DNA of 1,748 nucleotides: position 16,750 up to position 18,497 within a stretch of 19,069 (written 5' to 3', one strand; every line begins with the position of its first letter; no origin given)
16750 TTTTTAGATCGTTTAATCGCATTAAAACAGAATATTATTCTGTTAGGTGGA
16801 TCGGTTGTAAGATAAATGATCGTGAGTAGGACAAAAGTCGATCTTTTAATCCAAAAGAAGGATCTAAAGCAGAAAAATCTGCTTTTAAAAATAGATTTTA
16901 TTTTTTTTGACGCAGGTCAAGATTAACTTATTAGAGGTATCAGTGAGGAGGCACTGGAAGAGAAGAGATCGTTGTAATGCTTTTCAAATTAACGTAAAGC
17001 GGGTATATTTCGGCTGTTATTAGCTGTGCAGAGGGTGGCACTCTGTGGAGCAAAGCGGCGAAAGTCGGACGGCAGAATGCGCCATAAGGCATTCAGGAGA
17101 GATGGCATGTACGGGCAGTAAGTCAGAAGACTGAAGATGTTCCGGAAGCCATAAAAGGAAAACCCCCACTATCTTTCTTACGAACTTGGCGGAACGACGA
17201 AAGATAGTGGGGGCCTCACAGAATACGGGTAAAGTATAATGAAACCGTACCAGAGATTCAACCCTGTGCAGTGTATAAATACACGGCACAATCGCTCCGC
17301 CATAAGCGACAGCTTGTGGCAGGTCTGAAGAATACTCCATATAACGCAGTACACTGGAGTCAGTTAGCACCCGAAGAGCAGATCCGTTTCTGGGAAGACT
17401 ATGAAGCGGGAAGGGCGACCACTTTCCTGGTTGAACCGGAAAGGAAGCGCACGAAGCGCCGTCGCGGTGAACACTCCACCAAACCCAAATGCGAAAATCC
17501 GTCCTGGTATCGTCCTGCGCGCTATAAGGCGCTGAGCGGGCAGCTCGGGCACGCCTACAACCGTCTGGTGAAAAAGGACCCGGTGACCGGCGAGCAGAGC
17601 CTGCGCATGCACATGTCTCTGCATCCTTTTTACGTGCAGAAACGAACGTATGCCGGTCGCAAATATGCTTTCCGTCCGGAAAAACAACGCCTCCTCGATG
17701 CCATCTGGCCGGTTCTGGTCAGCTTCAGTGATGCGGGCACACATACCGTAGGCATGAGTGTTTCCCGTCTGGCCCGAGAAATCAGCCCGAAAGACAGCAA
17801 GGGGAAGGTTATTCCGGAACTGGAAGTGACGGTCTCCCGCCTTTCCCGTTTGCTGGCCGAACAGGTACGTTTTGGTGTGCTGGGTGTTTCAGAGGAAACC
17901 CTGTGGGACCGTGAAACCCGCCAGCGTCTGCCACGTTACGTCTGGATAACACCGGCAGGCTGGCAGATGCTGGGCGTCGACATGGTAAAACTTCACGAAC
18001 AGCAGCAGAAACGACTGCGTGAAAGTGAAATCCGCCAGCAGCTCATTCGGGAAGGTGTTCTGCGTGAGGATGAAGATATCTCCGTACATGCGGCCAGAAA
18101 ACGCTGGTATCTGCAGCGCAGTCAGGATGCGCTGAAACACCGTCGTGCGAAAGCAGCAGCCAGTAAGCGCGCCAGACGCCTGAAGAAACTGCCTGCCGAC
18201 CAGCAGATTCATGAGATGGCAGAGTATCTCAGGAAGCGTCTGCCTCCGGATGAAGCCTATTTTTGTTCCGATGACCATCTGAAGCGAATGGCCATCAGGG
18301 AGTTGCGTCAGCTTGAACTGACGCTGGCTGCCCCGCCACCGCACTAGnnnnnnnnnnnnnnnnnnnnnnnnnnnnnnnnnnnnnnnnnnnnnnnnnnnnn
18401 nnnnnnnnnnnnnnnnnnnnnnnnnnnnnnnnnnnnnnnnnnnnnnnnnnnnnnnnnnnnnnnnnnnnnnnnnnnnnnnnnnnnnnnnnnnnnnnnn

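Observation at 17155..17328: Complete antisense-RNA / leader-peptide / pseudoknot control module of an I-complex replicon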

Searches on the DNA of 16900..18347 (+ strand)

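Call 4: search_dna_similar(query=window:17100-17400:+, collection=plasmids, mode=distant, max_rows=40, rows=spread)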
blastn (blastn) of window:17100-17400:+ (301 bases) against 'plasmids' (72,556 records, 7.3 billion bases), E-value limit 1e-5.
Records with a match: 1986; places in all: 2626; records where one place covers at least 80% of the query: 898.
Best place of each record, by identity: >=99% 1131; 95-99% 117; 90-95% 184; 80-90% 503; 60-80% 51.
By first word of the organism name: Escherichia 1544; Salmonella 273; Shigella 107; Klebsiella 51; Citrobacter 6; uncultured 3; Apirhabdus 1; Enterobacter 1.
By predicted mobility (MOB-suite, as given by PLSDB): conjugative 1808; mobilizable 117; non-mobilizable 61.
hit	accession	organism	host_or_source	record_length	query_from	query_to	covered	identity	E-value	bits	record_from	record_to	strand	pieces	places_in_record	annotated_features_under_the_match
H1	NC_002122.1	Shigella sonnei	-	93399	1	301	100%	100.0%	3e-152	544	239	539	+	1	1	repA: plasmid replication initiator RepA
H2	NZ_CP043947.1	Escherichia coli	dog,Pure culture,Rectal swab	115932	1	301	100%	100.0%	3e-152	544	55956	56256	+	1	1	repA: plasmid replication initiator RepA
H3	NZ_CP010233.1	Escherichia coli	-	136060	1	301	100%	100.0%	3e-152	544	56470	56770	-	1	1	repA: plasmid replication initiator RepA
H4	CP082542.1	Salmonella enterica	ground turkey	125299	1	301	100%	100.0%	3e-152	544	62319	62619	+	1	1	replication initiation protein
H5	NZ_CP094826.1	Escherichia coli O45:H11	Chroicocephalus novaehollandiae,cell ...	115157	1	301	100%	100.0%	3e-152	544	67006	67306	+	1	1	repA: plasmid replication initiator RepA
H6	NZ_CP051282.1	Salmonella enterica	Junco,Cell culture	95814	1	301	100%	100.0%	3e-152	544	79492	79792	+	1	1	none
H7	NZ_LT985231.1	Escherichia coli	-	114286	1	301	100%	100.0%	3e-152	544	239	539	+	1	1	repA: plasmid replication initiator RepA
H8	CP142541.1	Escherichia coli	swine,pure culture,lung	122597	1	301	100%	100.0%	3e-152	544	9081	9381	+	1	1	repA: plasmid replication initiator RepA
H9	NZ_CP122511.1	Escherichia coli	pig,Microbial culture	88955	1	301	100%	100.0%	3e-152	544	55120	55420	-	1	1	repA: plasmid replication initiator RepA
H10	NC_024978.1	Escherichia coli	-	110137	1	301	100%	99.7%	1e-150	539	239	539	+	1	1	repA: plasmid replication initiator RepA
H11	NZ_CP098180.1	Escherichia coli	Canis lupus familiaris,Rectal swab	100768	1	301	100%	99.7%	1e-150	539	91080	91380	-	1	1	repA: plasmid replication initiator RepA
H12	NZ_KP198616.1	Escherichia coli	-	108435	1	301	100%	99.7%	1e-150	539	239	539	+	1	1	repA: plasmid replication initiator RepA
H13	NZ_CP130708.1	Escherichia coli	other,dried distillers grain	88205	1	301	100%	99.7%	1e-150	539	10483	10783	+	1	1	repA: plasmid replication initiator RepA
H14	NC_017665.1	Escherichia coli W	-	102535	1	301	100%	96.7%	1e-137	495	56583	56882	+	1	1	repA: plasmid replication initiator RepA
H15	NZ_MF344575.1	Escherichia coli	-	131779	3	301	99%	96.7%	2e-136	491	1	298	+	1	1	repA: plasmid replication initiator RepA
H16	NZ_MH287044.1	Escherichia coli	Homo sapiens (healthy adult),gut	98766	27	301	91%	93.2%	3e-108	398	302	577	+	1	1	repA: plasmid replication initiator RepA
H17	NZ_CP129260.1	Escherichia coli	Homo sapiens,anal swab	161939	27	301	91%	89.6%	9e-96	357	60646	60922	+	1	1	repA: plasmid replication initiator RepA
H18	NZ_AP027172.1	Escherichia coli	Bos taurus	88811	27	301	91%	87.8%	1e-88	333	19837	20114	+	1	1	repA: plasmid replication initiator RepA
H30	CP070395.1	Escherichia coli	food,chicken meat inner strip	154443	27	230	68%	82.2%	8e-46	191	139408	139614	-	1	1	repA: incFII family plasmid replication initiator RepA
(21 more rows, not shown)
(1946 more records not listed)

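Call 7: get_annotated_region(hit=H1, flank=3000)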
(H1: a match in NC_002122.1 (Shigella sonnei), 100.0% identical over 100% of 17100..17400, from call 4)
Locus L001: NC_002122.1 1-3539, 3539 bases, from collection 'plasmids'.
description: Shigella sonnei plasmid P9, complete sequence
organism: Shigella sonnei (NCBI taxid 624)
taxonomy: Bacteria; Pseudomonadota; Gammaproteobacteria; Enterobacterales; Enterobacteriaceae; Shigella; Shigella sonnei
host: -; source: -; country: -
typing (MOB-suite, as given by PLSDB): conjugative; replicon IncI1/B/O; relaxase MOBP; mating-pair formation MPF_I
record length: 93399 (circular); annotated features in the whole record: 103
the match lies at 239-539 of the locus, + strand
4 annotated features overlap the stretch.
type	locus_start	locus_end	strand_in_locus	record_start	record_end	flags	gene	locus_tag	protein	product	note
CDS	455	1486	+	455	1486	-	repA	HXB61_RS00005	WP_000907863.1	plasmid replication initiator RepA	-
CDS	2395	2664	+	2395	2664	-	yacA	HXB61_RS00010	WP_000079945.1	type II toxin-antitoxin system antitoxin YacA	-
CDS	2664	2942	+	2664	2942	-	yacB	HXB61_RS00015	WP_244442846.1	type II toxin-antitoxin system toxin YacB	-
CDS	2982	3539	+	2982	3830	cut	-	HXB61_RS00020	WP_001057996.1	3'-5' exonuclease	-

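Call 19: get_annotated_region(hit=H14, flank=1300)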
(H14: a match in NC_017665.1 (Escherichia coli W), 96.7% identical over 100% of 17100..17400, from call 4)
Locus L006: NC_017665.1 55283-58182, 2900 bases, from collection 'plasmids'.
description: Escherichia coli W plasmid pRK1, complete sequence
organism: Escherichia coli W (NCBI taxid 566546)
taxonomy: Bacteria; Pseudomonadota; Gammaproteobacteria; Enterobacterales; Enterobacteriaceae; Escherichia; Escherichia coli; Escherichia coli W
host: -; source: -; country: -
typing (MOB-suite, as given by PLSDB): conjugative; replicon IncI-gamma/K1; relaxase MOBP; mating-pair formation MPF_I
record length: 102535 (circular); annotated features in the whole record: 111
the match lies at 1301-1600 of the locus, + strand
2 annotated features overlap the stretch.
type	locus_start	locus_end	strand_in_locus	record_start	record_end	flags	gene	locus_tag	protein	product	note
CDS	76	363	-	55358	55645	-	-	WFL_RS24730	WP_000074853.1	hypothetical protein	-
CDS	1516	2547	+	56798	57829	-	repA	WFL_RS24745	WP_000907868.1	plasmid replication initiator RepA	-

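Call 20: get_annotated_region(hit=H16, flank=1300)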
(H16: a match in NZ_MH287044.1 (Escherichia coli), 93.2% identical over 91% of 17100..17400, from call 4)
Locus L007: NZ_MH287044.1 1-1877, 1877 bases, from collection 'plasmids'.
description: Escherichia coli strain 5.1-R1 plasmid pCERC6, complete sequence
organism: Escherichia coli (NCBI taxid 562)
taxonomy: Bacteria; Pseudomonadota; Gammaproteobacteria; Enterobacterales; Enterobacteriaceae; Escherichia; Escherichia coli
host: -; source: Homo sapiens (healthy adult),gut; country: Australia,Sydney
typing (MOB-suite, as given by PLSDB): conjugative; replicon IncI1/B/O; relaxase MOBP; mating-pair formation MPF_I
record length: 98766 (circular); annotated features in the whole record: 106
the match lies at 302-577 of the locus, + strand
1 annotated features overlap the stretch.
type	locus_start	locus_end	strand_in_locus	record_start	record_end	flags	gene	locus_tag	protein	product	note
CDS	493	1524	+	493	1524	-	repA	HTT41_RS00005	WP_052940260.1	plasmid replication initiator RepA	-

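Call 21: get_annotated_region(hit=H17, flank=1300)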
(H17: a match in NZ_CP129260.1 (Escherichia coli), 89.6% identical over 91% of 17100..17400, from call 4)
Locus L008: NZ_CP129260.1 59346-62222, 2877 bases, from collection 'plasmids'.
description: Escherichia coli strain STEC1587 plasmid p_STEC1587_1, complete sequence
organism: Escherichia coli (NCBI taxid 562)
taxonomy: Bacteria; Pseudomonadota; Gammaproteobacteria; Enterobacterales; Enterobacteriaceae; Escherichia; Escherichia coli
host: -; source: Homo sapiens,anal swab; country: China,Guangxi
typing (MOB-suite, as given by PLSDB): conjugative; replicon IncFIB,IncI-gamma/K1; relaxase MOBP; mating-pair formation MPF_I
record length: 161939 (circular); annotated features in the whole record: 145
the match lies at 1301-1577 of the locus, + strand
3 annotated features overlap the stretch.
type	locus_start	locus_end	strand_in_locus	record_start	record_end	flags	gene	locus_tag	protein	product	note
CDS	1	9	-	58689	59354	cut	-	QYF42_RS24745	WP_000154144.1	hypothetical protein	-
CDS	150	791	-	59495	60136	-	-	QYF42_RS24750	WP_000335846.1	transcription termination/antitermination NusG family protein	GO:0006355 - regulation of DNA-templated transcription [Evidence IEA]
CDS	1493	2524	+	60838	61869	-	repA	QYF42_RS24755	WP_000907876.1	plasmid replication initiator RepA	-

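Call 22: get_annotated_region(hit=H18, flank=1300)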
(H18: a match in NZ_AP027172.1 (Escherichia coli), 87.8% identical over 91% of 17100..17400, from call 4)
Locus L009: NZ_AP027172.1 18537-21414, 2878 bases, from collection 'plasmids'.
description: Escherichia coli strain 20.1 plasmid pO26_20.1_2, complete sequence
organism: Escherichia coli (NCBI taxid 562)
taxonomy: Bacteria; Pseudomonadota; Gammaproteobacteria; Enterobacterales; Enterobacteriaceae; Escherichia; Escherichia coli
host: -; source: Bos taurus; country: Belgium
typing (MOB-suite, as given by PLSDB): mobilizable; replicon IncFIB,IncI-gamma/K1; relaxase MOBP
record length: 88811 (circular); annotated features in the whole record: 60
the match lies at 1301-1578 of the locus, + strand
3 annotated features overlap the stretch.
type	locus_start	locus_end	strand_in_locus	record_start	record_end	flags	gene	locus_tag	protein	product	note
CDS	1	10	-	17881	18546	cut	-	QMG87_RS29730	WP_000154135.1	hypothetical protein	-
CDS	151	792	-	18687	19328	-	-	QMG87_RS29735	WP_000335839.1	transcription termination/antitermination NusG family protein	GO:0006354 - DNA-templated transcription elongation [Evidence IEA]; GO:0006355 - regulation of DNA-templated ...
CDS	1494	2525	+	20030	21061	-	repA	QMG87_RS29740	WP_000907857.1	plasmid replication initiator RepA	-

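Call 23: get_annotated_region(hit=H30, flank=1300)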
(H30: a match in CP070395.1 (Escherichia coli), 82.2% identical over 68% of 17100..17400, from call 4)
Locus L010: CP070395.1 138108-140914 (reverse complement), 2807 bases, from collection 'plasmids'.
description: Escherichia coli strain CFSAN083829 plasmid pCFSAN083829_2, complete sequence
organism: Escherichia coli (NCBI taxid 562)
taxonomy: Bacteria; Pseudomonadota; Gammaproteobacteria; Enterobacterales; Enterobacteriaceae; Escherichia; Escherichia coli
host: -; source: food,chicken meat inner strip; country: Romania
typing (MOB-suite, as given by PLSDB): conjugative; replicon IncK2/Z; relaxase MOBP,MOBP; mating-pair formation MPF_I
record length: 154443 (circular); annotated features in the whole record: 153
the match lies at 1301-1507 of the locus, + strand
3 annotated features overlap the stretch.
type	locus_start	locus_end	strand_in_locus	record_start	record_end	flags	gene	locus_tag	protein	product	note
CDS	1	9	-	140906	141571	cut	-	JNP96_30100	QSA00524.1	traC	-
CDS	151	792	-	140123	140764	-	-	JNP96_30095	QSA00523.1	transcription termination factor NusG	-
CDS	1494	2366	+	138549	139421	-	repA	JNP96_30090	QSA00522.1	incFII family plasmid replication initiator RepA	-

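Call 30: search_rna_families(source=window, start=16900, end=17450, threshold=evalue, max_evalue=1)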
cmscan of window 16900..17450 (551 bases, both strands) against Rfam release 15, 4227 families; matches with E-value up to 1: 3.
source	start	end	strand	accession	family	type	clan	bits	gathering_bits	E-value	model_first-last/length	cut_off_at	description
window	17155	17303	+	RF01087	PK-repZ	Cis-reg;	-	194.5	44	1e-46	1-150/150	no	Pseudoknot of the regulatory region of the repZ gene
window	17162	17279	+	RF01089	PK-repBA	Cis-reg;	-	41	45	1.2e-07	1-124/124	no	Pseudoknot of the regulatory region of the repBA gene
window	17155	17248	-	RF00042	CopA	Gene; antisense;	-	38.2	60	2.6e-05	1-92/92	no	CopA-like RNA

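Call 38: search_dna_similar(query=window:17100-18347:+, collection=plasmids, mode=near, max_rows=30, rows=spread)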
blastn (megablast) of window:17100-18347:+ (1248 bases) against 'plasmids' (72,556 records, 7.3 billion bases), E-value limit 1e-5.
Records with a match: 1779; places in all: 2422; records where one place covers at least 80% of the query: 1523.
Best place of each record, by identity: >=99% 687; 95-99% 549; 90-95% 377; 80-90% 109; 60-80% 57.
By first word of the organism name: Escherichia 1326; Salmonella 301; Shigella 71; Klebsiella 46; Citrobacter 20; Enterobacter 12; uncultured 2; Apirhabdus 1.
By predicted mobility (MOB-suite, as given by PLSDB): conjugative 1579; mobilizable 118; non-mobilizable 82.
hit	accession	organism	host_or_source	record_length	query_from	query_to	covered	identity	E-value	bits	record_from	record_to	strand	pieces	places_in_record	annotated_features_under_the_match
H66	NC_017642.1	Escherichia coli UMNK88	porcine,porcine neonatal diarrhea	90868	1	1248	100%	100.0%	0e+0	2305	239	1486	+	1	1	repA: plasmid replication initiator RepA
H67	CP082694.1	Salmonella enterica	Chicken Wings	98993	1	1248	100%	99.5%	0e+0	2272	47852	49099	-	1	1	replication initiation protein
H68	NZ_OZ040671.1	Escherichia coli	-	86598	1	1248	100%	99.5%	0e+0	2272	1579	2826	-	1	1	repA: plasmid replication initiator RepA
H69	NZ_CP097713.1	Escherichia coli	Chicken blood (Gallus gallus)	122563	1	1248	100%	99.4%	0e+0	2266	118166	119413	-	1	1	repA: plasmid replication initiator RepA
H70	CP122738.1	Escherichia coli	Sus scrofa,feces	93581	1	1248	100%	99.4%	0e+0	2261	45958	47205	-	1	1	repA: plasmid replication initiator RepA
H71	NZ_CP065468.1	Klebsiella quasipneumoniae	Homo sapiens,Taichung Veterans General ...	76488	1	1247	100%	99.3%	0e+0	2254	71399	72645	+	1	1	repA: plasmid replication initiator RepA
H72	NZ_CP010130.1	Escherichia coli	cow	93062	1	1248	100%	99.0%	0e+0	2239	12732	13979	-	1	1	repA: plasmid replication initiator RepA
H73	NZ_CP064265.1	Salmonella enterica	Human gut,cell culture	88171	1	1248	100%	99.0%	0e+0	2233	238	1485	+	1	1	repA: plasmid replication initiator RepA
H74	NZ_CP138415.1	Escherichia coli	Homo sapiens,Bacterial pure ...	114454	1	1248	100%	98.8%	0e+0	2220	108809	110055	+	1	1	repA: plasmid replication initiator RepA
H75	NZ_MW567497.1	Salmonella enterica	-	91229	1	1248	100%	98.0%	0e+0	2167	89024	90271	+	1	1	repA: plasmid replication initiator RepA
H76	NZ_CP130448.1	Escherichia coli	Homo sapiens,Leg pus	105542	1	1248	100%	97.4%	0e+0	2121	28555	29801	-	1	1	repA: plasmid replication initiator RepA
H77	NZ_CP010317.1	Escherichia coli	Turkey with septicemic infection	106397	1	1248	100%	94.3%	0e+0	1912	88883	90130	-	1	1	repA: plasmid replication initiator RepA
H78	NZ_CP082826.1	Escherichia coli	Homo sapiens,urine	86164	1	1248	100%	93.6%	0e+0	1862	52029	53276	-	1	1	repA: plasmid replication initiator RepA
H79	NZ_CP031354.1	Escherichia coli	whole organism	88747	27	1248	98%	93.6%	0e+0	1821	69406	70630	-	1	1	repA: plasmid replication initiator RepA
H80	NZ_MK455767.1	Escherichia coli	-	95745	27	1248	98%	92.7%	0e+0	1764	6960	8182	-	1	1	repA: plasmid replication initiator RepA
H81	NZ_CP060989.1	Escherichia coli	Homo sapiens,sputum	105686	172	1248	86%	99.4%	0e+0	1956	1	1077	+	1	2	repA: plasmid replication initiator RepA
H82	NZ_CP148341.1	Escherichia coli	Homo sapiens,single cell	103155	172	1248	86%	99.3%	0e+0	1951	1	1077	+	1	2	repA: plasmid replication initiator RepA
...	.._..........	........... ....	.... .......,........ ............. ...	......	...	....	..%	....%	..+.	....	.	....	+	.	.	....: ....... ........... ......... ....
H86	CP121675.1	Escherichia coli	dog,pure culture,urine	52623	172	1248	86%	98.6%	0e+0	1901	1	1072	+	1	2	none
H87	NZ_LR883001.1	Escherichia coli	-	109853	172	1248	86%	97.8%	0e+0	1857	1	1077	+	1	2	repA: plasmid replication initiator RepA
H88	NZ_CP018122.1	Escherichia coli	Homo sapiens,clinical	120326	192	1248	85%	99.4%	0e+0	1919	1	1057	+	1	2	repA: plasmid replication initiator RepA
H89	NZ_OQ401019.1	Escherichia coli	-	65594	172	1248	86%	93.1%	0e+0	1580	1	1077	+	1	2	repA: plasmid replication initiator RepA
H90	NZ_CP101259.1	Escherichia coli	Homo sapiens,cell culture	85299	217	1248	83%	93.1%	0e+0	1513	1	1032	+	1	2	repA: plasmid replication initiator RepA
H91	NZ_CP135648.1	Escherichia coli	-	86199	217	1248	83%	92.2%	0e+0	1463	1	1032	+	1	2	repA: plasmid replication initiator RepA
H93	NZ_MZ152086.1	Escherichia coli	-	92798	476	1248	62%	97.2%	0e+0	1306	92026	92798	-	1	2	none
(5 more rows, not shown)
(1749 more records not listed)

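Call 76: get_annotated_region(hit=H66, flank=200)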
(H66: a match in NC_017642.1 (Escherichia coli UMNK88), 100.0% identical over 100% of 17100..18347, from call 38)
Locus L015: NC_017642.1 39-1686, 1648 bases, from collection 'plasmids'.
description: Escherichia coli UMNK88 plasmid pUMNK88_91, complete sequence
organism: Escherichia coli UMNK88 (NCBI taxid 696406)
taxonomy: Bacteria; Pseudomonadota; Gammaproteobacteria; Enterobacterales; Enterobacteriaceae; Escherichia; Escherichia coli; Escherichia coli UMNK88
host: -; source: porcine,porcine neonatal diarrhea; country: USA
typing (MOB-suite, as given by PLSDB): conjugative; replicon IncI-gamma/K1; relaxase MOBP; mating-pair formation MPF_I
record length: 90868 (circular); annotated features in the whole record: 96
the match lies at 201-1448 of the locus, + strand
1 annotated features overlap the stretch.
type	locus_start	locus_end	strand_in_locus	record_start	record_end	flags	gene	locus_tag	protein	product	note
CDS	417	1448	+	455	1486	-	repA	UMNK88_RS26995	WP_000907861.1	plasmid replication initiator RepA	-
